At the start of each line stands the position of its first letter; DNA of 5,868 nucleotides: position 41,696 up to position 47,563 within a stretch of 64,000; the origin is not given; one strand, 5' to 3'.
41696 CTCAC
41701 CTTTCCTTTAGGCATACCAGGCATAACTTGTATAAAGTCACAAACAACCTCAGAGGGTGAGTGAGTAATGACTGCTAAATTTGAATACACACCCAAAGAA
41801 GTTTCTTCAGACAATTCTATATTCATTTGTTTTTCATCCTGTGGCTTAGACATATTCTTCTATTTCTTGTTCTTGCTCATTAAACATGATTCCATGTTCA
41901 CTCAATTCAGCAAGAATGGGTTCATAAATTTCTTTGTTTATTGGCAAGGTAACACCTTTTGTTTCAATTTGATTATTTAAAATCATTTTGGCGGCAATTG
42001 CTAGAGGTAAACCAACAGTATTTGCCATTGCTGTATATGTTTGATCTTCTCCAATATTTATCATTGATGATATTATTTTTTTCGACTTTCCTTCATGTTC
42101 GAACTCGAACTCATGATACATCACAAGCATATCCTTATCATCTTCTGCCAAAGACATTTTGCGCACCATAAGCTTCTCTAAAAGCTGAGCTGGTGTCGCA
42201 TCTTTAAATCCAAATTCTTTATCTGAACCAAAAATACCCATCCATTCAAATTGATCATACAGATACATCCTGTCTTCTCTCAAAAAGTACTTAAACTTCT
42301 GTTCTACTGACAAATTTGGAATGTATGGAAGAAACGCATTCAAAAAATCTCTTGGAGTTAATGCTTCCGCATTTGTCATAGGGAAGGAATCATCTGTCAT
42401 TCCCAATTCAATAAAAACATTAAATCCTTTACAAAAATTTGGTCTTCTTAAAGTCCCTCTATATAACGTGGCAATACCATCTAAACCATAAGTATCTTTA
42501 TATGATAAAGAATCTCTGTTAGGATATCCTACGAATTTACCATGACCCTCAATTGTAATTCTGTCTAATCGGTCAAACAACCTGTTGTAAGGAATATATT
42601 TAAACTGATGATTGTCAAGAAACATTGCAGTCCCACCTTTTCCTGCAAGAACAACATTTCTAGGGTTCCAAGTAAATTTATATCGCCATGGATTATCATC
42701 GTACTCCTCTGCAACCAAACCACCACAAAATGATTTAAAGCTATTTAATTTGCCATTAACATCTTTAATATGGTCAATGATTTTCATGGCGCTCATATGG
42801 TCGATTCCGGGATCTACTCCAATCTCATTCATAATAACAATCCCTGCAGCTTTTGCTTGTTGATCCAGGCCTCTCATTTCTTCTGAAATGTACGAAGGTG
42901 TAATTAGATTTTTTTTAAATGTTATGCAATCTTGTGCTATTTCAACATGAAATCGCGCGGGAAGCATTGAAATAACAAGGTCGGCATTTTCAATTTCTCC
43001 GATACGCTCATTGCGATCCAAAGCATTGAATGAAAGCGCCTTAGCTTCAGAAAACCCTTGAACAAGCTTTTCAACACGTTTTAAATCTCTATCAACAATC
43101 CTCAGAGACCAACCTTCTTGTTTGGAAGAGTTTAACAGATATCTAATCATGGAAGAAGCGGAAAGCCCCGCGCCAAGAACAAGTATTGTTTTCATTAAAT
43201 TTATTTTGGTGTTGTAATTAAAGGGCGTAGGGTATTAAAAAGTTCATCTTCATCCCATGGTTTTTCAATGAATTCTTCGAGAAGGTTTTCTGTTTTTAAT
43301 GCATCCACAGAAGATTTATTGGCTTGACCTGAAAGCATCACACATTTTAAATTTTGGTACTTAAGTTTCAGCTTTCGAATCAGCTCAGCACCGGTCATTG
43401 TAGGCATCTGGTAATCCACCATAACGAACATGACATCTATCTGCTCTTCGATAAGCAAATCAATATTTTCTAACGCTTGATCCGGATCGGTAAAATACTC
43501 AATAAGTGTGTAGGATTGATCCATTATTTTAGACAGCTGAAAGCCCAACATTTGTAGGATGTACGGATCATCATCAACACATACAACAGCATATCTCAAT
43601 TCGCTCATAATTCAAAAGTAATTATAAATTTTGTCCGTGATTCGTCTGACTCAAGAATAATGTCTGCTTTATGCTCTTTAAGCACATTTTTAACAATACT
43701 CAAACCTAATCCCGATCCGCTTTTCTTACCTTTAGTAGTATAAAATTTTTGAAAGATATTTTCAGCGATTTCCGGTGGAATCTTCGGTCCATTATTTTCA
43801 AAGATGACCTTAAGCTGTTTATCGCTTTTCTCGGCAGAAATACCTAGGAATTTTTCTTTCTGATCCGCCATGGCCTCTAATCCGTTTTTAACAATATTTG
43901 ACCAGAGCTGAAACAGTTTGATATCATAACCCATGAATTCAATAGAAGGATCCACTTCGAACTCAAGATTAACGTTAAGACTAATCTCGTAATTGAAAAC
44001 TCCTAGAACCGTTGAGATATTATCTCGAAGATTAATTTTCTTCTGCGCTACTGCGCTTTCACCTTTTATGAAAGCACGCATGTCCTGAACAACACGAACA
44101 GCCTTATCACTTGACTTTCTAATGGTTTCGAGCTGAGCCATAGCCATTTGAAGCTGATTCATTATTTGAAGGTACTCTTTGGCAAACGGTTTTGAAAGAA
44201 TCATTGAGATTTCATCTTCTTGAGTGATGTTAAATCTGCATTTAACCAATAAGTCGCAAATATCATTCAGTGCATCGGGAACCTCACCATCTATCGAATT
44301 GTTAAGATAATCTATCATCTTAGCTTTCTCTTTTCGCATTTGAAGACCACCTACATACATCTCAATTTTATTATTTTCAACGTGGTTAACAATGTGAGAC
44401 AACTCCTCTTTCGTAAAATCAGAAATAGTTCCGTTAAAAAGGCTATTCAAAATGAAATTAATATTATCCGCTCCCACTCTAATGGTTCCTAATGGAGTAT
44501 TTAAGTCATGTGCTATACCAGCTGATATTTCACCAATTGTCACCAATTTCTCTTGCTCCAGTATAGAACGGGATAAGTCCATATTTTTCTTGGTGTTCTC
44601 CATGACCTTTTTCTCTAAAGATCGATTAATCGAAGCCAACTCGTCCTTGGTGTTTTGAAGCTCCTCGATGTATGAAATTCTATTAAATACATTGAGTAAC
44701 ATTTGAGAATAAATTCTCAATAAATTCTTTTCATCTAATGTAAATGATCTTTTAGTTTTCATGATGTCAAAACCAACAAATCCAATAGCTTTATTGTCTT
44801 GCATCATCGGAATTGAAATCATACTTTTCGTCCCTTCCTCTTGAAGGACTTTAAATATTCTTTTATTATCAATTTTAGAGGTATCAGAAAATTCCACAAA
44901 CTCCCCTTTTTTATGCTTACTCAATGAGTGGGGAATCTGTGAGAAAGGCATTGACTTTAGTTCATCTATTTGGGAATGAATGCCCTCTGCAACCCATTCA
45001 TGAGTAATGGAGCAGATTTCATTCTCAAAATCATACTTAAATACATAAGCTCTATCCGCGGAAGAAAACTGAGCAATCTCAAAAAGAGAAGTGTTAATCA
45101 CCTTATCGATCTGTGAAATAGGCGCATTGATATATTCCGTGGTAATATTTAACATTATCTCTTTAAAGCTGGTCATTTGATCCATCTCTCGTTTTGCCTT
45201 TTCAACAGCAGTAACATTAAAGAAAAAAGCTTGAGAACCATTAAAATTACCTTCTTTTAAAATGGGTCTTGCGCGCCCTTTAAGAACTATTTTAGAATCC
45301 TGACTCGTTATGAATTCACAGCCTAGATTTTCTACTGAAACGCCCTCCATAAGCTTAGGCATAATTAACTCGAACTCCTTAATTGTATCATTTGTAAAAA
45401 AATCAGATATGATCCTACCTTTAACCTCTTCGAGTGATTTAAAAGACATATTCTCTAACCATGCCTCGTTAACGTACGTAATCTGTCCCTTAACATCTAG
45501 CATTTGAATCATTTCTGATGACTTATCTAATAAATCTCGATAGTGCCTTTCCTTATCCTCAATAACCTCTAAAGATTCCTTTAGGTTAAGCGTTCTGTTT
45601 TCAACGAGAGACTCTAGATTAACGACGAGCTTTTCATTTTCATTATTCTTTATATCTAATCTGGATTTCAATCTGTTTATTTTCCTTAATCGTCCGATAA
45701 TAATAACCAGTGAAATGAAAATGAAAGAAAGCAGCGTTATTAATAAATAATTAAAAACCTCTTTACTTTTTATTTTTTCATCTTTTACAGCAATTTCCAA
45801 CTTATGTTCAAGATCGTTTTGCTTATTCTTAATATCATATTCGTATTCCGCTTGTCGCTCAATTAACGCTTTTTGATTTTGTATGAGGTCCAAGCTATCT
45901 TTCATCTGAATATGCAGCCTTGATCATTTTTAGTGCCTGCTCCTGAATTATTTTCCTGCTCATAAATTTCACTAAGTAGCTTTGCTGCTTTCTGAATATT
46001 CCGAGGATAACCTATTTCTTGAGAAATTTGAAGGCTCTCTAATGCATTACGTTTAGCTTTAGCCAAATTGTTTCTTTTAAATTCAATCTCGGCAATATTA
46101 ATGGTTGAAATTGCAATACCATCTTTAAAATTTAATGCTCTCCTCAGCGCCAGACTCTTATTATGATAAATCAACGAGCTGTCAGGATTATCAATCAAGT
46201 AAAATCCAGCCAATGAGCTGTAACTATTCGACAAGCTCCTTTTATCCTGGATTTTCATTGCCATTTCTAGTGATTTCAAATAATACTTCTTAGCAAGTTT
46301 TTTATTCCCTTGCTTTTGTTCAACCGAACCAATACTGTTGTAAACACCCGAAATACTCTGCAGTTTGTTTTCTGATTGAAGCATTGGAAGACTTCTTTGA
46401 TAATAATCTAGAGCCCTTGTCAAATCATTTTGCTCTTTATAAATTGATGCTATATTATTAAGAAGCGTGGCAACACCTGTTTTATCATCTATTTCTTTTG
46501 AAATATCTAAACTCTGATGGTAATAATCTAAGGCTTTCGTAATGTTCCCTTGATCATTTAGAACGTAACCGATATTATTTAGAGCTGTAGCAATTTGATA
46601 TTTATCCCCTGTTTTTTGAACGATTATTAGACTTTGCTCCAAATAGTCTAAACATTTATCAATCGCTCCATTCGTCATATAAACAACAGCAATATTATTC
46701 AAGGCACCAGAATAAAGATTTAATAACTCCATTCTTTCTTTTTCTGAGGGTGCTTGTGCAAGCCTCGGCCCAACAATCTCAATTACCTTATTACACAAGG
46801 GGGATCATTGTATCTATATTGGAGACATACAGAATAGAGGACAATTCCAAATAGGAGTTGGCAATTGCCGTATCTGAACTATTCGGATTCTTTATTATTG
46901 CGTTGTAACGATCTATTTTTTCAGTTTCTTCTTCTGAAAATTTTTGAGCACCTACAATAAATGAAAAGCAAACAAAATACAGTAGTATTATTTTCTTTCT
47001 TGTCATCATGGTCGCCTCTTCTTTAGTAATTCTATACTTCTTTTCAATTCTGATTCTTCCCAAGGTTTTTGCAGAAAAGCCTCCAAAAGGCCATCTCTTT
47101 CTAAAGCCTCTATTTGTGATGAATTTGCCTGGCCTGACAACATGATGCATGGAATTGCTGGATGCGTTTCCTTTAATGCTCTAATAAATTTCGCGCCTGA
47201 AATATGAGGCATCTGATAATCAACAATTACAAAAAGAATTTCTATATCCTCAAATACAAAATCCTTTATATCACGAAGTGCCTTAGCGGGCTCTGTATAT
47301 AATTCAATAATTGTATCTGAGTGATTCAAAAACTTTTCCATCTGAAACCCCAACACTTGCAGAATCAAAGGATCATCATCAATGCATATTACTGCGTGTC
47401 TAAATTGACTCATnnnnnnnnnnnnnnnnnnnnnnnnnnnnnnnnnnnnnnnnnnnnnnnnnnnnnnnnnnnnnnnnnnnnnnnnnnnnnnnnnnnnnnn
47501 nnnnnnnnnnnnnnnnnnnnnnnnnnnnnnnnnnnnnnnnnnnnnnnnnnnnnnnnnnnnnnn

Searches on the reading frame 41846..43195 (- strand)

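Call 55: search_protein_families(library=pfam, proteins=[window:41846-43195:-], max_evalue=0.001)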
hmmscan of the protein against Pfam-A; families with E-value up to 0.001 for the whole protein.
window:41846-43195:- (449 aa): 4 families
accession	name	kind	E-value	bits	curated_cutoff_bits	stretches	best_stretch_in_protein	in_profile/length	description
PF16653.10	Sacchrp_dh_C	-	5e-77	260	31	1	126-436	1-265/265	Saccharopine dehydrogenase C-terminal domain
PF03435.24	Sacchrp_dh_NADP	-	1e-14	55.4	25.1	1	4-122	1-129/129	Saccharopine dehydrogenase NADP binding domain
PF01488.26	Shikimate_DH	-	5.4e-05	23.7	24.3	1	2-77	13-82/138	Shikimate / quinate 5-dehydrogenase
PF01408.29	GFO_IDH_MocA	-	0.00053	21.1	24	1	3-98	2-90/120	Oxidoreductase family, NAD-binding Rossmann fold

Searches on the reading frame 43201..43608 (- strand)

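Call 55: search_protein_families(library=pfam, proteins=[window:43201-43608:-], max_evalue=0.001)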
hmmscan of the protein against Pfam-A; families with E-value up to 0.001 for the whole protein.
window:43201-43608:- (135 aa): 1 family
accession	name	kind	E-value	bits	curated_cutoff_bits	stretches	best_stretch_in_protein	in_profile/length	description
PF00072.30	Response_reg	-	1.8e-15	57.5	30.2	1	8-127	1-110/111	Response regulator receiver domain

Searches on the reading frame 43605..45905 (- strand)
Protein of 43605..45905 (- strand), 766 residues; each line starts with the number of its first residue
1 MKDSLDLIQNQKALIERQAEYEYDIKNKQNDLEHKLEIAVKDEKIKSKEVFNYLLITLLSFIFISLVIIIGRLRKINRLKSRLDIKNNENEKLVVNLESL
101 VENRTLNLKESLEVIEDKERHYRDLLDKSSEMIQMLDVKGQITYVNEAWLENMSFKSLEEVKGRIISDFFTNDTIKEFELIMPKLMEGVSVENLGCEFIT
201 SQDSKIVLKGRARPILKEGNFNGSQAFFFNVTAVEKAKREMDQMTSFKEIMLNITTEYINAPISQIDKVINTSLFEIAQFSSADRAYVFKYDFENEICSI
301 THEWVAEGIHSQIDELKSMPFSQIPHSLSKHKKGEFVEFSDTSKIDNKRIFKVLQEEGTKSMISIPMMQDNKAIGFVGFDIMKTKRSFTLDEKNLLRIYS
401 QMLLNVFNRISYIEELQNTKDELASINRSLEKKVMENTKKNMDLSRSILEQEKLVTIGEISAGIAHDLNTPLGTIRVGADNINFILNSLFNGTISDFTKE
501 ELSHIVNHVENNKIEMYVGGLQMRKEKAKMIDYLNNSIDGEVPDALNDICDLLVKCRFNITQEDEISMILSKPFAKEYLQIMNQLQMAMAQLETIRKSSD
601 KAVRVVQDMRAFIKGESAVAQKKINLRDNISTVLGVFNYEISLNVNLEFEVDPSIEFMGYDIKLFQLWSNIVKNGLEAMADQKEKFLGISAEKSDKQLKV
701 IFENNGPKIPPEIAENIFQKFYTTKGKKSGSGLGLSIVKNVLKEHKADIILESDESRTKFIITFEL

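Call 55: search_protein_families(library=pfam, proteins=[window:43605-45905:-], max_evalue=0.001)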
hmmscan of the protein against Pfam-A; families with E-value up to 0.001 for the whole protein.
window:43605-45905:- (766 aa): 7 families
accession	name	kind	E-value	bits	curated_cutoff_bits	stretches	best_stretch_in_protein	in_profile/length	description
PF02518.31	HATPase_c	-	1.2e-18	68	26.4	1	662-765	4-108/111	Histidine kinase-, DNA gyrase B-, and HSP90-like ATPase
PF14501.12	HATPase_c_5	-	8.2e-09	35.7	22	1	663-764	5-101/102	GHKL domain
PF13426.13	PAS_9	-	9.2e-07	29.5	27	1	135-232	6-102/103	PAS domain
PF00989.32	PAS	-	6.4e-06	26.6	22.6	1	121-219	2-100/113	PAS fold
PF01590.32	GAF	-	4.5e-05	24.4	22.4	1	267-402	3-128/133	GAF domain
PF00512.31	HisKA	-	0.0002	21.8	26.9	0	458-477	3-22/66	His Kinase A (phospho-acceptor) domain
PF08448.16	PAS_4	-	0.00052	20.7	23.1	1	126-188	1-62/110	PAS fold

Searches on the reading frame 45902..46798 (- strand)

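Call 55: search_protein_families(library=pfam, proteins=[window:45902-46798:-], max_evalue=0.001)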
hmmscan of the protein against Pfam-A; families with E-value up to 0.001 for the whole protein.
window:45902-46798:- (298 aa): 12 families
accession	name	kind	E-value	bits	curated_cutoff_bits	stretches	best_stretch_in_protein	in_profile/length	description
PF13424.12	TPR_12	-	7.7e-37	125.8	30.1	4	69-141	2-76/77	Tetratricopeptide repeat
PF13374.12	TPR_10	-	4.7e-25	87.2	27.5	2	70-102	2-34/42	Tetratricopeptide repeat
PF00515.34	TPR_1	-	2.1e-23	81.6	27.8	2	70-99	1-30/34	Tetratricopeptide repeat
PF07719.23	TPR_2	-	9e-18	63.3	27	0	110-137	1-28/34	Tetratricopeptide repeat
PF13181.12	TPR_8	-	1.2e-13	50.5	25.7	0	152-179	3-30/34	Tetratricopeptide repeat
PF17874.7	TPR_MalT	-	4.5e-12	46.3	45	1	35-180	45-191/336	MalT-like TPR region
PF13176.12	TPR_7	-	1.3e-10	40.9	27.9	0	113-137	2-28/36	Tetratricopeptide repeat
PF24885.1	TPR_NPHP3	-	1.2e-07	31.8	100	2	64-187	93-220/239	Nephrocystin-3 TPR domain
PF14938.12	SNAP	-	4e-07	30.2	25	1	43-135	87-180/282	Soluble NSF attachment protein, SNAP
PF13428.12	TPR_14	-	9.1e-05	23.2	23.5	0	116-137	7-28/44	Tetratricopeptide repeat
PF13432.12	TPR_16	-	0.00013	22.8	32.7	0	67-98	28-59/65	Tetratricopeptide repeat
PF13174.12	TPR_6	-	0.00054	20.9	26.3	0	116-135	6-25/33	Tetratricopeptide repeat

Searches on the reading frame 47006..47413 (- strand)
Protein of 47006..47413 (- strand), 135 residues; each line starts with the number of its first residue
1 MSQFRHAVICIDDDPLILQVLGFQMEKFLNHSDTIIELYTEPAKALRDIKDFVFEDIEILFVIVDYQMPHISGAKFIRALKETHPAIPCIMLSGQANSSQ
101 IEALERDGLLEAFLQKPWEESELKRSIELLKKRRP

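Call 3: search_protein_families(library=pfam, proteins=[window:47006-47413:-], max_evalue=1)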
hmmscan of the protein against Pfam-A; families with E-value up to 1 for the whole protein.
window:47006-47413:- (135 aa): 2 families
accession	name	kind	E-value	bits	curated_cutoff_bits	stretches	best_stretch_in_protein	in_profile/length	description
PF00072.30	Response_reg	-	3.6e-15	56.5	30.2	1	8-127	1-110/111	Response regulator receiver domain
PF24959.1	FH3_FHOD1-3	-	0.074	13.3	27.4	1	25-82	21-73/136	FHOD1/3 FH3 domain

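Call 4: search_protein_families(library=ncbifam, proteins=[window:47006-47413:-], max_evalue=1)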
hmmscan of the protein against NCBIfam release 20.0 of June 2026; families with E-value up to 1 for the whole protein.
window:47006-47413:- (135 aa): 59 families (the best 25 are shown)
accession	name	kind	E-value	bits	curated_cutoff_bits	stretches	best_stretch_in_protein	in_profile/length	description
NF053512.1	nitric_RR_NosR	exception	1.7e-16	60.3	400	1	8-128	1-112/422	response regulator c-di-GMP phosphodiesterase, NosR family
NF006900.1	PRK09390.1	equivalog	5.8e-10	39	255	1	6-128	5-117/203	response regulator FixJ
NF041734.1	resp_reg_RppA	equivalog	4e-09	36.2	250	1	20-135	11-122/229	two-component system response regulator RppA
NF007969.0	PRK10693.1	equivalog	7.4e-08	31.8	329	1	8-120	10-112/337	two-component system response regulator RssB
NF045505.1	RR_RssB_Pseudo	equivalog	7.6e-08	31.8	700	1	5-120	5-110/394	two-component system response regulator RssB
NF051850.1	RespRegRprY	equivalog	1.1e-07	31.5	370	1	8-132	8-121/234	response regulator transcription factor RprY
NF047793.1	ResRegPgtA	equivalog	1.5e-07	30.6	650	1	3-133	3-124/414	two-component system response regulator PgtA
TIGR01818.1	ntrC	equivalog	2.7e-07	29.7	558.6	1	8-122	1-105/463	nitrogen regulation protein NR(I)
NF008677.0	PRK11697.1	equivalog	1e-06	28.3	246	1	8-133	4-118/238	two-component system response regulator BtsR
NF008318.0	PRK11107.1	equivalog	1.7e-06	26.4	890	1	7-130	669-784/920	two-component sensor histidine kinase BarA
NF011695.0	PRK15115.1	equivalog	2.1e-06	26.8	763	1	7-128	8-119/445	two-component system response regulator GlrR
TIGR02154.1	PhoB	equivalog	6.7e-06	25.6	296.2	1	7-131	4-120/226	phosphate regulon transcriptional regulator PhoB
NF001965.0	PRK00742.1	subfamily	1e-05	24.9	293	1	8-106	6-99/357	chemotaxis-specific protein-glutamate methyltransferase CheB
NF046020.1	HisKinCckABruc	equivalog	1e-05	23.6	1000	1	56-126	793-862/868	cell cycle histidine kinase CckA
NF052445.1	RespRegMctR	equivalog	2e-05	24.1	300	1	8-102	4-91/205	two-component system response regulator MctR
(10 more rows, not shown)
